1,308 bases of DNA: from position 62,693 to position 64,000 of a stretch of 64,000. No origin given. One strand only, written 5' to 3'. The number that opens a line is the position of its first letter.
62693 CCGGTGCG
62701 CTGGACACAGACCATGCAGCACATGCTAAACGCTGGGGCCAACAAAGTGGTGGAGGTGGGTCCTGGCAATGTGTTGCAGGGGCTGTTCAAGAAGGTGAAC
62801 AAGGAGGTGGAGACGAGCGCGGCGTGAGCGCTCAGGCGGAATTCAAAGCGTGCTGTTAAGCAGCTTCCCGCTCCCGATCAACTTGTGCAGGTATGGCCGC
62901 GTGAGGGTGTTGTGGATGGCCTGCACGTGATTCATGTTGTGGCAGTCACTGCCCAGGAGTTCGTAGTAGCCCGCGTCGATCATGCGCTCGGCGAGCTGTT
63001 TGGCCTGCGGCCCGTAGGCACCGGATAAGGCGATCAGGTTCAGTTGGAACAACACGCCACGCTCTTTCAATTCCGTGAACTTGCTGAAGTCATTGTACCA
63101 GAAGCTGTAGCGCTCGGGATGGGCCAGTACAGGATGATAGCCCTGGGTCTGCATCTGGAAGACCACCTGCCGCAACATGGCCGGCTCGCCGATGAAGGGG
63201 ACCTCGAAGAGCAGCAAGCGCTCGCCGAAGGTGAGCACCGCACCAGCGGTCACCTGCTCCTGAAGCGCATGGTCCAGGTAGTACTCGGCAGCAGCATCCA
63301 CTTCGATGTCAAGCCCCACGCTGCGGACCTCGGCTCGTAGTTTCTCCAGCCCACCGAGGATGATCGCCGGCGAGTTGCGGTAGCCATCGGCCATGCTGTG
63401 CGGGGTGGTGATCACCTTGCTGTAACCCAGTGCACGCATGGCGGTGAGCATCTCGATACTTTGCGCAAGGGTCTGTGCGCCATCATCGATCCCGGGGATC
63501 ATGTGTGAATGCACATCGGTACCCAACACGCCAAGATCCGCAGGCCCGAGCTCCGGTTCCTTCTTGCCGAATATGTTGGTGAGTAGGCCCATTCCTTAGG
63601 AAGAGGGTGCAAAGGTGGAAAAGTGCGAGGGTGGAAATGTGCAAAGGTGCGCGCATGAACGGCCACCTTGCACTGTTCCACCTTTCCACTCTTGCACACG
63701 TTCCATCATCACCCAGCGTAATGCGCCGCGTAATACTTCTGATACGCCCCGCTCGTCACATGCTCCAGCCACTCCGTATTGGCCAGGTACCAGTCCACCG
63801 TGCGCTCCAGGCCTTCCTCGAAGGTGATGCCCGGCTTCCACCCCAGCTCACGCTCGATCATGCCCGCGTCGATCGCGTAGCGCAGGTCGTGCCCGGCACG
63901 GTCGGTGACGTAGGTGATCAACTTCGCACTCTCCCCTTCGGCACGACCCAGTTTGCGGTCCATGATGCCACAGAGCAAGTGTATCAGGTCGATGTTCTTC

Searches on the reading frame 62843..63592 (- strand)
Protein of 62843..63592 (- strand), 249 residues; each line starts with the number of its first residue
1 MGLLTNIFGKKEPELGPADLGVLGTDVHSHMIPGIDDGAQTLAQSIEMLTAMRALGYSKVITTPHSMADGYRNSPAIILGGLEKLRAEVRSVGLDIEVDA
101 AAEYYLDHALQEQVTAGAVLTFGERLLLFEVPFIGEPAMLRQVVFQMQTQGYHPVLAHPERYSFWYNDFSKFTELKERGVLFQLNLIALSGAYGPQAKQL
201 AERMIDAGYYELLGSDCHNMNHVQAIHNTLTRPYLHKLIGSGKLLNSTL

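Call 16: find_encoding_contigs(protein=window:62843-63592:-, flank=10000, max_places=10)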
Protein window:62843-63592:- (249 aa): 2 contigs read that carry it; 2 places shown.
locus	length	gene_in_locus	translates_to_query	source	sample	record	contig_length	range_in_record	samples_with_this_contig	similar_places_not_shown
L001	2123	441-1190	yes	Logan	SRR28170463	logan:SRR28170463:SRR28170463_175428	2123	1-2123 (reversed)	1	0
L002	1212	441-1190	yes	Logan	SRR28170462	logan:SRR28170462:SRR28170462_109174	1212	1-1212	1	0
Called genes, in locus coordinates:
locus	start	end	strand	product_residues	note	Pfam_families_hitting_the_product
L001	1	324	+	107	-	?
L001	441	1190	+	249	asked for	PF19567:CpsB_CapC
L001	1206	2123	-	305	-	?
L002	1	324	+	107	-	?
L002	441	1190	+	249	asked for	PF19567:CpsB_CapC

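Call 21: search_protein_families(library=pfam, proteins=[window:62843-63592:-])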
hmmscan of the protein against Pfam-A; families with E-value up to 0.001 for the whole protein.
window:62843-63592:- (249 aa): 1 family
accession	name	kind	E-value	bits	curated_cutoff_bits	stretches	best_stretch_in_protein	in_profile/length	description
PF19567.5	CpsB_CapC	-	7.7e-41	140.5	27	1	26-222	3-200/234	Capsular polysaccharide synthesis, CpsB/CapC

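Call 57: find_homologous_proteins(query=window:62843-63592:-, max_evalue=1e-40)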
Query window:62843-63592:- (249 aa): 6737 proteins with E <= 1e-40 among 8000 candidates; the best 120 are listed.
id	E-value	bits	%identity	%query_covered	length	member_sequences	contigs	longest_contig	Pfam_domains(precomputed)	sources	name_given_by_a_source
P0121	2.1e-162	556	100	100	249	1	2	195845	PF19567.6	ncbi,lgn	-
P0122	7.8e-144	495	87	100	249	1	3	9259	PF19567.6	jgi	jgi:protein-tyrosine phosphatase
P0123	1.2e-143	495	86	100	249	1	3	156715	PF19567.6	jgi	jgi:protein-tyrosine phosphatase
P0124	1.7e-143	494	87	100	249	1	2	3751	PF19567.6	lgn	-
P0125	1.8e-143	494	86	100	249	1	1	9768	PF19567.6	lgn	-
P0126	5.7e-143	492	86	100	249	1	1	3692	PF19567.6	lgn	-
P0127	9.9e-143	492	86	100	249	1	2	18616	PF19567.6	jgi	jgi:tyrosine-protein phosphatase YwqE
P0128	7.3e-142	489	86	100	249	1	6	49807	PF19567.6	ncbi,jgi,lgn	jgi:protein-tyrosine phosphatase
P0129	9.4e-142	489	86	100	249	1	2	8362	PF19567.6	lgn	-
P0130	1.0e-141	488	86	100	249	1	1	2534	PF19567.6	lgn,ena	-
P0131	2.4e-141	487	86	100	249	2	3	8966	PF19567.6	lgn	-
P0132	9.4e-141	485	85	100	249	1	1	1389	PF19567.6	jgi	jgi:protein-tyrosine phosphatase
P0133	1.2e-140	485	85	100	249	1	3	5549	PF19567.6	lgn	-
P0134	1.2e-140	485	86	100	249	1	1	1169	PF19567.6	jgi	-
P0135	1.6e-140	484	85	100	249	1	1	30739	PF19567.6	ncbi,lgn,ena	-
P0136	1.7e-140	484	86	100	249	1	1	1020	PF19567.6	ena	-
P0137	2.3e-140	484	85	100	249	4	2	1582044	PF19567.6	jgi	jgi:tyrosine-protein phosphatase YwqE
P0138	3.1e-140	484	85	100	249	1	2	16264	PF19567.6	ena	-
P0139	3.1e-140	484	85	100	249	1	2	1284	PF19567.6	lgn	-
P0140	4.0e-140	483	86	100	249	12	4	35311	PF19567.6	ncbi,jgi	jgi:tyrosine-protein phosphatase YwqE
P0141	1.1e-139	482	85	100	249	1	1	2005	PF19567.6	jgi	jgi:protein-tyrosine phosphatase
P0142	3.1e-138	477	84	100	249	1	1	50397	PF19567.6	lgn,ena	-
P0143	6.0e-138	476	84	100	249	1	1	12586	PF19567.6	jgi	jgi:protein-tyrosine phosphatase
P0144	2.4e-137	474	84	100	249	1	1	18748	PF19567.6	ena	-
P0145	3.0e-137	474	82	100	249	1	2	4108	PF19567.6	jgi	-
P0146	1.6e-136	471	84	100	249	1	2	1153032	PF19567.6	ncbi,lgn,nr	ncbi:MAG: histidinol phosphatase [Flavobacteriales bacterium]|nr:histidinol phosphatase [Flavobacter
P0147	2.2e-136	471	82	100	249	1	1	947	PF19567.6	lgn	-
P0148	7.3e-136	469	82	100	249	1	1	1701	PF19567.6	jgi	jgi:tyrosine-protein phosphatase YwqE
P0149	8.4e-136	469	82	100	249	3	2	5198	PF19567.6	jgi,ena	-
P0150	3.8e-135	467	81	100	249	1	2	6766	PF19567.6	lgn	-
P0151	3.9e-135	467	81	100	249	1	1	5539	PF19567.6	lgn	-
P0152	4.1e-135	467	80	100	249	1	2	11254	PF19567.6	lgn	-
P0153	5.2e-135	466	82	100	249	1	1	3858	PF19567.6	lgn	-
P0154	5.4e-135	466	81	100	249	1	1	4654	PF19567.6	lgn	-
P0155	7.6e-135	466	82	100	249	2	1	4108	PF19567.6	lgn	-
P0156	1.9e-134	465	81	100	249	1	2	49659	PF19567.6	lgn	-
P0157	2.8e-134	464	80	100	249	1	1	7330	PF19567.6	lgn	-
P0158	4.8e-134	463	80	100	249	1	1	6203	PF19567.6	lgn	-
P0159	3.4e-133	460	81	100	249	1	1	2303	PF19567.6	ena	-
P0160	7.9e-133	459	82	100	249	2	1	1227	PF19567.6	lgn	-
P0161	1.9e-132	458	80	100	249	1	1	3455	PF19567.6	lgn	-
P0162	6.7e-132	456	80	100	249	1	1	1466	PF19567.6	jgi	jgi:protein-tyrosine phosphatase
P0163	1.6e-131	455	80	100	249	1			PF19567.6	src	-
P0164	2.2e-131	455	81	100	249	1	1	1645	PF19567.6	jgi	-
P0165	2.5e-131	454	80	100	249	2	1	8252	PF19567.6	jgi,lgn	jgi:tyrosine-protein phosphatase YwqE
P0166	3.5e-131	454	80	100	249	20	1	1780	PF19567.6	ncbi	-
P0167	6.2e-131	453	79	100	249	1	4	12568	PF19567.6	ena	-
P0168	8.8e-131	453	81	100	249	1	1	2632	PF19567.6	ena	-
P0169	9.2e-131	453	79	100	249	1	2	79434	PF19567.6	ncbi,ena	-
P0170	1.2e-130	452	78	100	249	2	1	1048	PF19567.6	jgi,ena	-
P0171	1.2e-130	452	79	100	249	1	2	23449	PF19567.6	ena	-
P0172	2.5e-130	451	80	100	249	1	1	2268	PF19567.6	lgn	-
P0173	3.2e-130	451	80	100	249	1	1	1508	PF19567.6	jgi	jgi:protein-tyrosine phosphatase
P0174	4.0e-130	450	81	100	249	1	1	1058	PF19567.6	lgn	-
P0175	8.8e-130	449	79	100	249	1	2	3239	PF19567.6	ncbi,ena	-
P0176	2.4e-129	448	79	100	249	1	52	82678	PF19567.6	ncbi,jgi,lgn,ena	jgi:tyrosine-protein phosphatase YwqE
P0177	4.4e-129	447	79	100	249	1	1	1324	PF19567.6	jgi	jgi:tyrosine-protein phosphatase YwqE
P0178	8.4e-129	446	79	100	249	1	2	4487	PF19567.6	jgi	jgi:tyrosine-protein phosphatase YwqE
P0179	8.5e-129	446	79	100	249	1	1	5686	PF19567.6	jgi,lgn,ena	-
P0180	8.5e-129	446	79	100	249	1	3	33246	PF19567.6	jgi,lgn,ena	jgi:tyrosine-protein phosphatase YwqE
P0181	1.0e-128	446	79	100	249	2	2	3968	PF19567.6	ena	-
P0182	1.1e-128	446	78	100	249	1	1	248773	PF19567.6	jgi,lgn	jgi:tyrosine-protein phosphatase YwqE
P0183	1.1e-128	446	78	100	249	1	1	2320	PF19567.6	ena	-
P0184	1.2e-128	446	78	100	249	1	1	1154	PF19567.6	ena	-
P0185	1.3e-128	445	78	100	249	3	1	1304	PF19567.6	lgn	-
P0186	1.5e-128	445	78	100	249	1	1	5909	PF19567.6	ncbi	-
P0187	1.6e-128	445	78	100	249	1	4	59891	PF19567.6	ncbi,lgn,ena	-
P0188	1.6e-128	445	78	100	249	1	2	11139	PF19567.6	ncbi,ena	-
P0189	2.2e-128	445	79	100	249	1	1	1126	PF19567.6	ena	-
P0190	2.2e-128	445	79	100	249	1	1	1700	PF19567.6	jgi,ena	-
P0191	2.5e-128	445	79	100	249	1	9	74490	PF19567.6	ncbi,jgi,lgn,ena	jgi:tyrosine-protein phosphatase YwqE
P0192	4.6e-128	444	78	100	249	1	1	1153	PF19567.6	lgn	-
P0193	4.8e-128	444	78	100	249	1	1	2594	PF19567.6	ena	-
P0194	5.7e-128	443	79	100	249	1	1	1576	PF19567.6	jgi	jgi:tyrosine-protein phosphatase YwqE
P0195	2.4e-127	441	78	100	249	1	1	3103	PF19567.6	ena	-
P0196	3.2e-127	441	78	100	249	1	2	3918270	PF19567.6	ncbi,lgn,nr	ncbi:MAG: histidinol phosphatase [Flavobacteriales bacterium]|nr:MAG: histidinol phosphatase [Flavob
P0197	5.1e-127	440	78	100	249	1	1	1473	PF19567.6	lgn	-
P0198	1.5e-126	439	79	100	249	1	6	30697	PF19567.6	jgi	jgi:protein-tyrosine phosphatase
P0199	1.9e-126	438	78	100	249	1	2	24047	PF19567.6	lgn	-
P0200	2.4e-126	438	77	100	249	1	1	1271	PF19567.6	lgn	-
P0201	6.5e-126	437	78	100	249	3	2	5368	PF19567.6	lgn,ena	-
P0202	1.0e-125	436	78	100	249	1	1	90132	PF19567.6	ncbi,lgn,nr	ncbi:MAG: capsular biosynthesis protein [Flavobacteriales bacterium]|nr:capsular biosynthesis protei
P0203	1.2e-125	436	78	100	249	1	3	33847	PF19567.6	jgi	jgi:protein-tyrosine phosphatase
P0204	1.4e-125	436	78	100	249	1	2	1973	PF19567.6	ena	-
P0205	2.2e-125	435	77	100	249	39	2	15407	PF19567.6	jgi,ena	-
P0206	3.0e-125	434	76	100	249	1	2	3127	PF19567.6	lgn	-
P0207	3.2e-125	434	77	100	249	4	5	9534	PF19567.6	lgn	-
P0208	4.1e-125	434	77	100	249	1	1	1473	PF19567.6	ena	-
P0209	5.4e-125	434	76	100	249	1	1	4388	PF19567.6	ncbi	-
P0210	1.8e-124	432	77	100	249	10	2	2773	PF19567.6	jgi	jgi:protein-tyrosine phosphatase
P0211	3.1e-124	431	77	100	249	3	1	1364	PF19567.6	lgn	-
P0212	3.2e-124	431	76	100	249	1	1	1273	PF19567.6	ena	-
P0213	5.2e-124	430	76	100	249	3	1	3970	PF19567.6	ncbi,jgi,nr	ncbi:MAG: CpsB/CapC family capsule biosynthesis tyrosine phosphatase [Flavobacteriales bacterium]|jg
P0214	1.0e-123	429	75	100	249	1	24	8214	PF19567.6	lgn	-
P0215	1.0e-123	429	75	100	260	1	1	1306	PF19567.6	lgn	-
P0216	1.7e-123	429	76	100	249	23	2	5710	PF19567.6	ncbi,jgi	-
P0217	1.9e-123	429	74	100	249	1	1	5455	PF19567.6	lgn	-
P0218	4.9e-123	427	80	94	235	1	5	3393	PF19567.6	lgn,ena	-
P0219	5.5e-123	427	75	100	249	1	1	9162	PF19567.6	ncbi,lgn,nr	ncbi:MAG: histidinol phosphatase [Flavobacteriales bacterium]|nr:histidinol phosphatase [Flavobacter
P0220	5.7e-123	427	75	100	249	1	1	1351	PF19567.6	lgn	-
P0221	8.0e-123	427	77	100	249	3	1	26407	PF19567.6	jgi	jgi:protein-tyrosine phosphatase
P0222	8.7e-123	426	74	100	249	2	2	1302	PF19567.6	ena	-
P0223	1.0e-122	426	75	100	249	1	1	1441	PF19567.6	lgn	-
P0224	1.1e-122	426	74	100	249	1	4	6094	PF19567.6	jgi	jgi:protein-tyrosine phosphatase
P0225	1.2e-122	426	75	100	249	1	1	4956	PF19567.6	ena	-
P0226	1.2e-122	426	75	100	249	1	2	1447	PF19567.6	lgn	-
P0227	1.2e-122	426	75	100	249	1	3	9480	PF19567.6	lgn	-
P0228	1.8e-122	425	80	94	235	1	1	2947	PF19567.6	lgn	-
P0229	2.0e-122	425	73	100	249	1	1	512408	PF19567.6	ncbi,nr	ncbi:MAG: capsular biosynthesis protein [Flavobacteriales bacterium]|nr:capsular biosynthesis protei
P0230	2.0e-122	425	74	100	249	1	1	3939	PF19567.6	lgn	-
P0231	2.2e-122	425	76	100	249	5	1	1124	PF19567.6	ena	-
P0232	2.3e-122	425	73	100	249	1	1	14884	PF19567.6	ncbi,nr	ncbi:MAG: histidinol phosphatase [Flavobacteriales bacterium]|nr:histidinol phosphatase [Flavobacter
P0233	2.5e-122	425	73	100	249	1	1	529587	PF19567.6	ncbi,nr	ncbi:MAG: capsular biosynthesis protein [Flavobacteriales bacterium]|nr:capsular biosynthesis protei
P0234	2.6e-122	425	75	100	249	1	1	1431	PF19567.6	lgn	-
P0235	2.9e-122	425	74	100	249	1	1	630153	PF19567.6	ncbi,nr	ncbi:MAG: capsular biosynthesis protein [Flavobacteriales bacterium]|nr:capsular biosynthesis protei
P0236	3.0e-122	425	75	100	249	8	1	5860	PF19567.6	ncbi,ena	-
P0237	3.1e-122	425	74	100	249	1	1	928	PF19567.6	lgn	-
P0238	3.4e-122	424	73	100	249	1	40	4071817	PF19567.6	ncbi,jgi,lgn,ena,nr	ncbi:MAG: capsular biosynthesis protein [Flavobacteriales bacterium]|jgi:protein-tyrosine phosphatas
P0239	6.1e-122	424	74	100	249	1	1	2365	PF19567.6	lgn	-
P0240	7.3e-122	423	74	100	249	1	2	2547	PF19567.6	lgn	-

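Call 58: find_encoding_contigs(protein=P0123, flank=10000, max_places=1)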
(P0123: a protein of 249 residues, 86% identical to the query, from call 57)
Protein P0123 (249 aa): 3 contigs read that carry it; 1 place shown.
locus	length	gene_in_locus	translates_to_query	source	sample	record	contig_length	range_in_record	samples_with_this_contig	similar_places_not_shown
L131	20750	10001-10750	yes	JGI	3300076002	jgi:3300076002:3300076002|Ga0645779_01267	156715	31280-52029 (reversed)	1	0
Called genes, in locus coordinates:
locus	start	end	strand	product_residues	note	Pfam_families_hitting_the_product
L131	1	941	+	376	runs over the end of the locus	PF00155:Aminotran_1_2, PF00266:Aminotran_5 (faint), PF01041:DegT_DnrJ_EryC1, PF01212:Beta_elim_lyase, PF01053:Cys_Met_Meta_PP (weak)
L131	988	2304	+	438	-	PF03721:UDPG_MGDP_dh_N, PF00984:UDPG_MGDP_dh, PF03720:UDPG_MGDP_dh_C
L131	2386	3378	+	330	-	PF01073:3Beta_HSD, PF01370:Epimerase, PF02719:Polysacc_synt_2 (faint), PF04321:RmlD_sub_bind, PF16363:GDP_Man_Dehyd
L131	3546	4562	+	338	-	PF09084:NMT1 (weak), PF22384:PBP2_Ca3427_like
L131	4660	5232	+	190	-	PF25084:LbH_EIF2B, PF00132:Hexapep, PF25087:GMPPB_C (weak), PF14602:Hexapep_2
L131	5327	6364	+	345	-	PF01408:GFO_IDH_MocA, PF02894:GFO_IDH_MocA_C, PF22725:GFO_IDH_MocA_C3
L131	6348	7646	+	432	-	PF03721:UDPG_MGDP_dh_N, PF00984:UDPG_MGDP_dh, PF03720:UDPG_MGDP_dh_C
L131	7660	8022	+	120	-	-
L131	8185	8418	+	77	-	PF04255:DUF433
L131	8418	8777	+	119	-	PF18480:DUF5615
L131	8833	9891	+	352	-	PF00106:adh_short (faint), PF01073:3Beta_HSD, PF01370:Epimerase, PF02719:Polysacc_synt_2, PF04321:RmlD_sub_bind, PF07993:NAD_binding_4, PF13460:NAD_binding_10 (weak), PF16363:GDP_Man_Dehyd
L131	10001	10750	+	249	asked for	PF19567:CpsB_CapC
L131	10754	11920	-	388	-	PF07690:MFS_1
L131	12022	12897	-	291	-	PF00698:Acyl_transf_1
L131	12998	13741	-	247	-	PF01027:Bax1-I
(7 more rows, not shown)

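Call 59: find_encoding_contigs(protein=P0137, flank=10000, max_places=1)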
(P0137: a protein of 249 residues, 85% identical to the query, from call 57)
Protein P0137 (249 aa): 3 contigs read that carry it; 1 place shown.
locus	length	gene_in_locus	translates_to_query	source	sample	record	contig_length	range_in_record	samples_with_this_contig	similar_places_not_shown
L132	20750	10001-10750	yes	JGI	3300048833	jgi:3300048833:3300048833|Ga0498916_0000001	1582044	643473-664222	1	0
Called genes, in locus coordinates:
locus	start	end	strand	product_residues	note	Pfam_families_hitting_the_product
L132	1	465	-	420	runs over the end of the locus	PF04413:Glycos_transf_N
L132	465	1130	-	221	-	-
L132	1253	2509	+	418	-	PF00155:Aminotran_1_2, PF01041:DegT_DnrJ_EryC1, PF01053:Cys_Met_Meta_PP (weak), PF01212:Beta_elim_lyase (weak)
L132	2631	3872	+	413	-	PF03721:UDPG_MGDP_dh_N, PF00984:UDPG_MGDP_dh, PF03720:UDPG_MGDP_dh_C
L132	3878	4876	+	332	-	PF01073:3Beta_HSD, PF01370:Epimerase, PF02719:Polysacc_synt_2 (faint), PF04321:RmlD_sub_bind, PF16363:GDP_Man_Dehyd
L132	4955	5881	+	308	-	PF09084:NMT1, PF22384:PBP2_Ca3427_like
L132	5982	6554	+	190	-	PF25084:LbH_EIF2B, PF00132:Hexapep, PF25087:GMPPB_C (weak), PF14602:Hexapep_2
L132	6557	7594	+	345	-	PF01408:GFO_IDH_MocA, PF03447:NAD_binding_3 (faint), PF02894:GFO_IDH_MocA_C, PF22725:GFO_IDH_MocA_C3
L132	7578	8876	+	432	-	PF03721:UDPG_MGDP_dh_N, PF00984:UDPG_MGDP_dh, PF03720:UDPG_MGDP_dh_C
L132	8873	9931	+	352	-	PF00106:adh_short (faint), PF01073:3Beta_HSD, PF01370:Epimerase, PF02719:Polysacc_synt_2, PF04321:RmlD_sub_bind, PF07993:NAD_binding_4, PF16363:GDP_Man_Dehyd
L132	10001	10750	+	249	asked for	PF19567:CpsB_CapC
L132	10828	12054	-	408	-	PF07690:MFS_1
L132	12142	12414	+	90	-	-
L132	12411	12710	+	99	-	-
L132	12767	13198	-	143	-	-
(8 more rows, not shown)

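Call 60: find_encoding_contigs(protein=P0146, flank=10000, max_places=1)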
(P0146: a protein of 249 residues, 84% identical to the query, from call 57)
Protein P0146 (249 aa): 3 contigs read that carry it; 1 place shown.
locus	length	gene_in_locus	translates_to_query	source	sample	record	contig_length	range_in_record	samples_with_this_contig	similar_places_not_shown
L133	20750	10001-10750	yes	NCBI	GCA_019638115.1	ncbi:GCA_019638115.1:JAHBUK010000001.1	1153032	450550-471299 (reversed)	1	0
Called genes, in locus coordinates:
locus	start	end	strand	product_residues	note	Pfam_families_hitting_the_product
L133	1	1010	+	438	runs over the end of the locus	PF03446:NAD_binding_2 (faint), PF03721:UDPG_MGDP_dh_N, PF00984:UDPG_MGDP_dh, PF03720:UDPG_MGDP_dh_C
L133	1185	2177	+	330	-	PF01073:3Beta_HSD, PF01370:Epimerase, PF02719:Polysacc_synt_2 (faint), PF04321:RmlD_sub_bind, PF16363:GDP_Man_Dehyd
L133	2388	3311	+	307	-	PF09084:NMT1, PF22384:PBP2_Ca3427_like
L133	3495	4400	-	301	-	-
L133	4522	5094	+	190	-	PF25084:LbH_EIF2B, PF25087:GMPPB_C, PF00132:Hexapep, PF14602:Hexapep_2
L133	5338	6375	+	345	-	PF01408:GFO_IDH_MocA, PF02894:GFO_IDH_MocA_C, PF22725:GFO_IDH_MocA_C3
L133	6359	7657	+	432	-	PF03721:UDPG_MGDP_dh_N, PF00984:UDPG_MGDP_dh, PF03720:UDPG_MGDP_dh_C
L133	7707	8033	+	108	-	-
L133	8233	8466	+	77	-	PF04255:DUF433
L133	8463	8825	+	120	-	PF18480:DUF5615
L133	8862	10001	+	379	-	PF00106:adh_short (faint), PF01073:3Beta_HSD, PF01370:Epimerase, PF02719:Polysacc_synt_2, PF04321:RmlD_sub_bind (weak), PF07993:NAD_binding_4, PF13460:NAD_binding_10 (faint), PF16363:GDP_Man_Dehyd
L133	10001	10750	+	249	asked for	PF19567:CpsB_CapC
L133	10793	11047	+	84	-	-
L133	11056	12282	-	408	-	PF07690:MFS_1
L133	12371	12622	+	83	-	-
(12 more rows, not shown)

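Call 65: find_related_loci(query=window:62843-63592:-, collection=metagenome_contigs, flank=2500)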
Query window:62843-63592:- (249 aa) in metagenome_contigs; peptide patterns used: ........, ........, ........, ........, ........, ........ (x = any residue, [..] = any of these).
266 stretches matched a pattern; 99 encode a relative of the query (tblastn E <= 1e-3); the best 80 are kept; 80 distinct loci.
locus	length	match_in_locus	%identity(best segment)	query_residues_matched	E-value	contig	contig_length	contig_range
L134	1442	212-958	82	1-249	2e-156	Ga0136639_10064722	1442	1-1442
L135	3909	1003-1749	82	1-249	7e-147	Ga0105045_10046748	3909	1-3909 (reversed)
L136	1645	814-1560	81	1-249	3e-150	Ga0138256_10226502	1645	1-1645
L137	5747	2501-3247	79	1-249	9e-136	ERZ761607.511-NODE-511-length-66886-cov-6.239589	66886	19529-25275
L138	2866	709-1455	79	1-249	7e-142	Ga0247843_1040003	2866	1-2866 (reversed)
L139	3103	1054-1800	78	1-249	1e-140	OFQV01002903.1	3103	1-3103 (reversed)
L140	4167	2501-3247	76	1-249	6e-133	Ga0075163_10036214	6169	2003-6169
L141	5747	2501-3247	77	1-249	9e-132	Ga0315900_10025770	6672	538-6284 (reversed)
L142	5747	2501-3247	77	1-249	9e-132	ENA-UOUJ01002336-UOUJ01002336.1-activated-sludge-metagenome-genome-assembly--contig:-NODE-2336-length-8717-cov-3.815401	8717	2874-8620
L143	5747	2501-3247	76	1-249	2e-131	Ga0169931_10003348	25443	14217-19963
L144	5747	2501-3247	76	1-249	1e-130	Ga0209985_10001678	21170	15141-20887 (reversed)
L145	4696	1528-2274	74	1-249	1e-130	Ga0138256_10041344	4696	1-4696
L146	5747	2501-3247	73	1-249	2e-129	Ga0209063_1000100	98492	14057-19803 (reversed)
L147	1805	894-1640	73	1-249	3e-139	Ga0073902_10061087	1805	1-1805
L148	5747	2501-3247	72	1-249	6e-129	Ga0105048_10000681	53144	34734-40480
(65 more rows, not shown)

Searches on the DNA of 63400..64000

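Call 78: search_rna_families(source=window, start=63400, end=64000, threshold=evalue, max_evalue=5)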
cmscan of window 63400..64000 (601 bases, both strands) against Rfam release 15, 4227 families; matches with E-value up to 5: 12.
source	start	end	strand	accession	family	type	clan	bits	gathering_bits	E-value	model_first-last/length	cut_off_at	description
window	63604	63692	+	RF04105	mir-3165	Gene; miRNA;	-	22.8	90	0.16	1-75/75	no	mir-3165 microRNA precursor family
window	63623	63697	+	RF03703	mir-3622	Gene; miRNA;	-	22.2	78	0.18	1-84/84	no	mir-3622 microRNA precursor family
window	63604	63692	+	RF03792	MIR6462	Gene; miRNA;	-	21.4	96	0.33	1-119/119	no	MIR6462 microRNA precursor family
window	63628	63685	+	RF04083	MIR528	Gene; miRNA;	-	21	62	0.1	1-89/89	no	MIR528 microRNA precursor family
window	63604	63692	+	RF03964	mir-H1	Gene; miRNA;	-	21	97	0.74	1-85/85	no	mir-H1 microRNA precursor family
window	63616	63705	+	RF01918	mir-1249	Gene; miRNA;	-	19.3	83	0.25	1-75/75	no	mir-1249 microRNA precursor family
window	63619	63693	-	RF03703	mir-3622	Gene; miRNA;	-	19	78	1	1-84/84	no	mir-3622 microRNA precursor family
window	63616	63696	-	RF00707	mir-197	Gene; miRNA;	-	19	74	1.8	1-75/75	no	mir-197 microRNA precursor family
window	63611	63702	+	RF04164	MIR1507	Gene; miRNA;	-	18.6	73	0.2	1-107/107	no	MIR1507 microRNA precursor family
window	63605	63691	-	RF03964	mir-H1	Gene; miRNA;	-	18.3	97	3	1-85/85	no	mir-H1 microRNA precursor family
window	63604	63692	-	RF04105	mir-3165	Gene; miRNA;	-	17.2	90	4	1-75/75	no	mir-3165 microRNA precursor family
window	63601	63692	-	RF03971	mir-3572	Gene; miRNA;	-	15.1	100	4.2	1-86/86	no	mir-3572 microRNA precursor family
